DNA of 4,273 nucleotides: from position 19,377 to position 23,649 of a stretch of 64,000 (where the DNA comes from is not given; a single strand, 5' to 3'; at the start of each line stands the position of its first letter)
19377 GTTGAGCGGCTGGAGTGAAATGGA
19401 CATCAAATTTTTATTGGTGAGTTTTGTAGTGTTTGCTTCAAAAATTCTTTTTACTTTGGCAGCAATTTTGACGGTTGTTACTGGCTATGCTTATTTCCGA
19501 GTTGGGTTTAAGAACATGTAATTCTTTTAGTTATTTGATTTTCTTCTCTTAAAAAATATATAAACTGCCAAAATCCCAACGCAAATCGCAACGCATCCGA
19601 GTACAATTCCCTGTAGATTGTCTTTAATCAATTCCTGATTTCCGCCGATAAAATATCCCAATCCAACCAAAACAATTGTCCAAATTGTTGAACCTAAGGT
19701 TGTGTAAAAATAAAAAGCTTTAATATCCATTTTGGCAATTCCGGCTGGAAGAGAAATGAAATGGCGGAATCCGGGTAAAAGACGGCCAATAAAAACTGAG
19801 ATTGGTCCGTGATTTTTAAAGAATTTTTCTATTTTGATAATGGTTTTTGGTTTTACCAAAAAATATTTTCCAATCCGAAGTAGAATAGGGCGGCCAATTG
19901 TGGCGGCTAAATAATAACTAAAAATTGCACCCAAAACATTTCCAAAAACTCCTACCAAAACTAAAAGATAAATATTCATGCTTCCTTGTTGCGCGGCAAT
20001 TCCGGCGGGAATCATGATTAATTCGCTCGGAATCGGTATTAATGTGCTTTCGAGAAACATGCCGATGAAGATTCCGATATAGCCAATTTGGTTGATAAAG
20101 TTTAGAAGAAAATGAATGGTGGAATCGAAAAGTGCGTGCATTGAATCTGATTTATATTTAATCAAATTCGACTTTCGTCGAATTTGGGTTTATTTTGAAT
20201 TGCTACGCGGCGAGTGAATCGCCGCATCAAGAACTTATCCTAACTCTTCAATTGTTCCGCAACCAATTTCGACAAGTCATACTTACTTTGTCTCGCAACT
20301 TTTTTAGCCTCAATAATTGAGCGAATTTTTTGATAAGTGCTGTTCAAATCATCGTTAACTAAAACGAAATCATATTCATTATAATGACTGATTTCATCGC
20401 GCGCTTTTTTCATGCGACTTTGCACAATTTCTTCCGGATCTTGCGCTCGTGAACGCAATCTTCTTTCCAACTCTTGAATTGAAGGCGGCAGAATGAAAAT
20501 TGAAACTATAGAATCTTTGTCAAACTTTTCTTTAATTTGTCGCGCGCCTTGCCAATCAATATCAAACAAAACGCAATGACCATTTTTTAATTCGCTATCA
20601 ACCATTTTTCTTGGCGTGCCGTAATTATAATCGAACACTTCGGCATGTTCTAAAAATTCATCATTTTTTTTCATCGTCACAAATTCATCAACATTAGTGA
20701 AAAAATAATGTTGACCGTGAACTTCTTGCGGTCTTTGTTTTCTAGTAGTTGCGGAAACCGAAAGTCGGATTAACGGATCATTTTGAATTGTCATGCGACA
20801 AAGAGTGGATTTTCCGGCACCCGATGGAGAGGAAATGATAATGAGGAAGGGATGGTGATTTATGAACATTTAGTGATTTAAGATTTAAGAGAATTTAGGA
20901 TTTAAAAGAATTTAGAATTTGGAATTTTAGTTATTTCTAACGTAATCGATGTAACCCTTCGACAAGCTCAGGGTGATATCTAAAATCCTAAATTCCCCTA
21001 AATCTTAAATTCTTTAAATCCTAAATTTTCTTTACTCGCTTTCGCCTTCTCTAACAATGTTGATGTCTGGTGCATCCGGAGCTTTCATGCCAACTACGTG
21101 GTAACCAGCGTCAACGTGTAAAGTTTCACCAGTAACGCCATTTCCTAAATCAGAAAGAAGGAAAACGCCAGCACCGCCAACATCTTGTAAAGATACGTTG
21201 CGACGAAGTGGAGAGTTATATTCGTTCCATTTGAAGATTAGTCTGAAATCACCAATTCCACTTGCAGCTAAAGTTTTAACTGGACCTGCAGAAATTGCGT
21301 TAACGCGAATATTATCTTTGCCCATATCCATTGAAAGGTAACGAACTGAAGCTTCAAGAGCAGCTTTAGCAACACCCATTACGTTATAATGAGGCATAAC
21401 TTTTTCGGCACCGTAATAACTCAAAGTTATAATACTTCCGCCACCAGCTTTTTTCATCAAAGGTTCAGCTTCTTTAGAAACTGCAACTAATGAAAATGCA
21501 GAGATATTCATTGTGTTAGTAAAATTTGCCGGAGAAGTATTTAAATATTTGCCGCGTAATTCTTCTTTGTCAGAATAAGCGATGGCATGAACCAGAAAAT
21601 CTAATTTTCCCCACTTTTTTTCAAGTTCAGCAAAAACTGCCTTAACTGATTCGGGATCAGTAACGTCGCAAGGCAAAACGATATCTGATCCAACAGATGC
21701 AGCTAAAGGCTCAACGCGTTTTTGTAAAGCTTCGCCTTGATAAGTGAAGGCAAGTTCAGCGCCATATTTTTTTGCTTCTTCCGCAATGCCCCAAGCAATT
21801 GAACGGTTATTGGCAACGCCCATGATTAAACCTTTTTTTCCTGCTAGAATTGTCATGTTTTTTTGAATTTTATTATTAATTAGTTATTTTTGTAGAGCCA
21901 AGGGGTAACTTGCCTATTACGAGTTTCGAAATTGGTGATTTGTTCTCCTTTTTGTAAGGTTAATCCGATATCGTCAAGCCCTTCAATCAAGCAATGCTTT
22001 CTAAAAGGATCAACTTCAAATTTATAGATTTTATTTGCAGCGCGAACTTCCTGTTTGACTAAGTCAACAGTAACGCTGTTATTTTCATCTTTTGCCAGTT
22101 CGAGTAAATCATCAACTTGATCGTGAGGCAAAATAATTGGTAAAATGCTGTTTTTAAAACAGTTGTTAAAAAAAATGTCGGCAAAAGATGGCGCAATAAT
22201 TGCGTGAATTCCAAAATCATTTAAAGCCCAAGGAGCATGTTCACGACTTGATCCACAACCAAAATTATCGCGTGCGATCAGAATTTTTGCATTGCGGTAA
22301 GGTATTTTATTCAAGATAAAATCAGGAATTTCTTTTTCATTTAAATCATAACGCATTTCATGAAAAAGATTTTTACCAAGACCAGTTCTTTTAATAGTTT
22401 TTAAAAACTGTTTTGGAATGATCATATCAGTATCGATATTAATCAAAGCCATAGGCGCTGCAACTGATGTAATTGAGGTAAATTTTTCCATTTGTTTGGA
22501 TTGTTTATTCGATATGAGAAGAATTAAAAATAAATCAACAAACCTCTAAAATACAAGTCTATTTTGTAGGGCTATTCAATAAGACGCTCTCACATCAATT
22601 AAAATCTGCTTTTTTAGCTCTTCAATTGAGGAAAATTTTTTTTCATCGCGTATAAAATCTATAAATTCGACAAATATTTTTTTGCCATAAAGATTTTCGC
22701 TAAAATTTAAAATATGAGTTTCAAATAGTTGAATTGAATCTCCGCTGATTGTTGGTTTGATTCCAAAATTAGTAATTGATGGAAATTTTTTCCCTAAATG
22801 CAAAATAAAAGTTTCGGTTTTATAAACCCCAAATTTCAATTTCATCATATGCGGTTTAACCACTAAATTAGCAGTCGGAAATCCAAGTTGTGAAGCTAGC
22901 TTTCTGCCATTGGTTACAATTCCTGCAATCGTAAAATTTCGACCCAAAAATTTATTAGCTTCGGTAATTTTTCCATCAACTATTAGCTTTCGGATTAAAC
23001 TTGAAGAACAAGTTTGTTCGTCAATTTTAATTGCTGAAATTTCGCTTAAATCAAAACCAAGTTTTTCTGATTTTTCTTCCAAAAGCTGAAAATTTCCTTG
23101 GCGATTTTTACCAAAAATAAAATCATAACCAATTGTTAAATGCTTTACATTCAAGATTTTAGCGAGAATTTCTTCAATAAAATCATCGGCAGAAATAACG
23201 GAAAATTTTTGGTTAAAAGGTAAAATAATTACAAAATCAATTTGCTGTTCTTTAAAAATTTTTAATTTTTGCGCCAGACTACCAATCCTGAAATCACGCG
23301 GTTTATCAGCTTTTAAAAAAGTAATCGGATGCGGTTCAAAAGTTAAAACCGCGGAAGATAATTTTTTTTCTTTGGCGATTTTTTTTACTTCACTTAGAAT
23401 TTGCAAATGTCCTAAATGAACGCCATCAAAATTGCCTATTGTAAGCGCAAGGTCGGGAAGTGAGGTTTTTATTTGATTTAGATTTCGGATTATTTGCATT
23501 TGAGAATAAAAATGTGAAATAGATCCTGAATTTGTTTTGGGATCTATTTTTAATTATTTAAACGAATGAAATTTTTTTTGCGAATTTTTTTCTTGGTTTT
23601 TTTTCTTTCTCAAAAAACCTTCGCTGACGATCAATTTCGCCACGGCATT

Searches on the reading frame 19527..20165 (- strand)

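Call 51: search_protein_families(library=pfam, proteins=[window:19527-20165:-], max_evalue=0.00001)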
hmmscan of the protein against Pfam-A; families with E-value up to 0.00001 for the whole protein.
window:19527-20165:- (212 aa): 1 family
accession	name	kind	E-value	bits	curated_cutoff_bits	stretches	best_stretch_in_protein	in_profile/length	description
PF09335.16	VTT_dom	-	9e-22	78.3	33.9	1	45-171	1-122/123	VTT domain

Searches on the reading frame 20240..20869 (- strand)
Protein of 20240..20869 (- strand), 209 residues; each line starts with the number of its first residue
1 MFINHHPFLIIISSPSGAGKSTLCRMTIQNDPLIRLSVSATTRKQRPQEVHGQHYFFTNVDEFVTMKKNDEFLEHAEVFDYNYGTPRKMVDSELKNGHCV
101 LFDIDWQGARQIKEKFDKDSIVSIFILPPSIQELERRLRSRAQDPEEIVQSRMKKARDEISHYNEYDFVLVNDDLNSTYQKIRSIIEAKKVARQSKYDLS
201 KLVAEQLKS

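Call 51: search_protein_families(library=pfam, proteins=[window:20240-20869:-], max_evalue=0.00001)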
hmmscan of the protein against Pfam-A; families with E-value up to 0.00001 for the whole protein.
window:20240-20869:- (209 aa): 1 family
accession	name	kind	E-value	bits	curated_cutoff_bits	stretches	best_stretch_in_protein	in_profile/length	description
PF00625.27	Guanylate_kin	-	8.4e-49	166.2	25.2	1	9-188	4-181/182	Guanylate kinase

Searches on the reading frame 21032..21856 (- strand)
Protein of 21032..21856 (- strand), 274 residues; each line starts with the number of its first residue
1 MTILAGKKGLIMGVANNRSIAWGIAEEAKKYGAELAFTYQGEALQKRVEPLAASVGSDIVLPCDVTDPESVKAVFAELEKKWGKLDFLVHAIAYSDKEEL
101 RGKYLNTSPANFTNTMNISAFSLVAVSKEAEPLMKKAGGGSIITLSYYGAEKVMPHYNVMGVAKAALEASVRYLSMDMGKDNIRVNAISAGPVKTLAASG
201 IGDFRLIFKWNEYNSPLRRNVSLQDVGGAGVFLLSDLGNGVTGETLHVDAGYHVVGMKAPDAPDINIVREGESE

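Call 51: search_protein_families(library=pfam, proteins=[window:21032-21856:-], max_evalue=0.00001)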
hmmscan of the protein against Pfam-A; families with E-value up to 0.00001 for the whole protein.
window:21032-21856:- (274 aa): 3 families
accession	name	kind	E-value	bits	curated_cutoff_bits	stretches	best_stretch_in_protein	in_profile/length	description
PF13561.12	adh_short_C2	-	2.7e-92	309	27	1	13-253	1-236/236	Enoyl-(Acyl carrier protein) reductase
PF00106.31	adh_short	-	2.3e-26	92.9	26.6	1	18-198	10-187/195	short chain dehydrogenase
PF23441.1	SDR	-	8.5e-06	25.8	27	1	59-197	64-199/258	SDR-like rossmann domain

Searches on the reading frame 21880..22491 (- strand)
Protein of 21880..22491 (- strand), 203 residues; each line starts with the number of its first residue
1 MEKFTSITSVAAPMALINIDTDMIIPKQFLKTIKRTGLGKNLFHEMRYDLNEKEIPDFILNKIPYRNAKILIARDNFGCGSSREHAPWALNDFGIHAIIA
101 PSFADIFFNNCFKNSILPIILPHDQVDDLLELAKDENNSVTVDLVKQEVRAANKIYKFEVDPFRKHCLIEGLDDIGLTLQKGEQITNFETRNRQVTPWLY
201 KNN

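Call 51: search_protein_families(library=pfam, proteins=[window:21880-22491:-], max_evalue=0.00001)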
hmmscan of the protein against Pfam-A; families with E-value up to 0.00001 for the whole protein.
window:21880-22491:- (203 aa): 1 family
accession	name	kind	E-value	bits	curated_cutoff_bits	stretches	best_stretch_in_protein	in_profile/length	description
PF00694.25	Aconitase_C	-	1.4e-37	129.4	22.8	1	1-122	1-129/131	Aconitase C-terminal domain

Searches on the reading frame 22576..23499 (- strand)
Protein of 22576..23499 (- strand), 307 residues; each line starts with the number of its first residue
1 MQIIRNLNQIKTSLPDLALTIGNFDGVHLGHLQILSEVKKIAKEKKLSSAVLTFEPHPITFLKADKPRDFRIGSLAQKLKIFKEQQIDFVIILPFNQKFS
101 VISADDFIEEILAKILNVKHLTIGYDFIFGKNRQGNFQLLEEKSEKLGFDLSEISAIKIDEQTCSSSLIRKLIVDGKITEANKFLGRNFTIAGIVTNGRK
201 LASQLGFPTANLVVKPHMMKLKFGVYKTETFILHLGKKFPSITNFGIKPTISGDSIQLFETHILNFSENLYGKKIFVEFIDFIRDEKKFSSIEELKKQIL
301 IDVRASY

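Call 51: search_protein_families(library=pfam, proteins=[window:22576-23499:-], max_evalue=0.00001)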
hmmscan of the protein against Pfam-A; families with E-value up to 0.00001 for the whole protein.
window:22576-23499:- (307 aa): 2 families
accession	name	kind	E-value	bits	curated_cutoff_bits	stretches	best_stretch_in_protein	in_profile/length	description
PF06574.18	FAD_syn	-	1.1e-49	168.7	27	1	14-167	5-157/158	FAD synthetase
PF01687.23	Flavokinase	-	1.8e-34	119.1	19.6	1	185-304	1-118/124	Riboflavin kinase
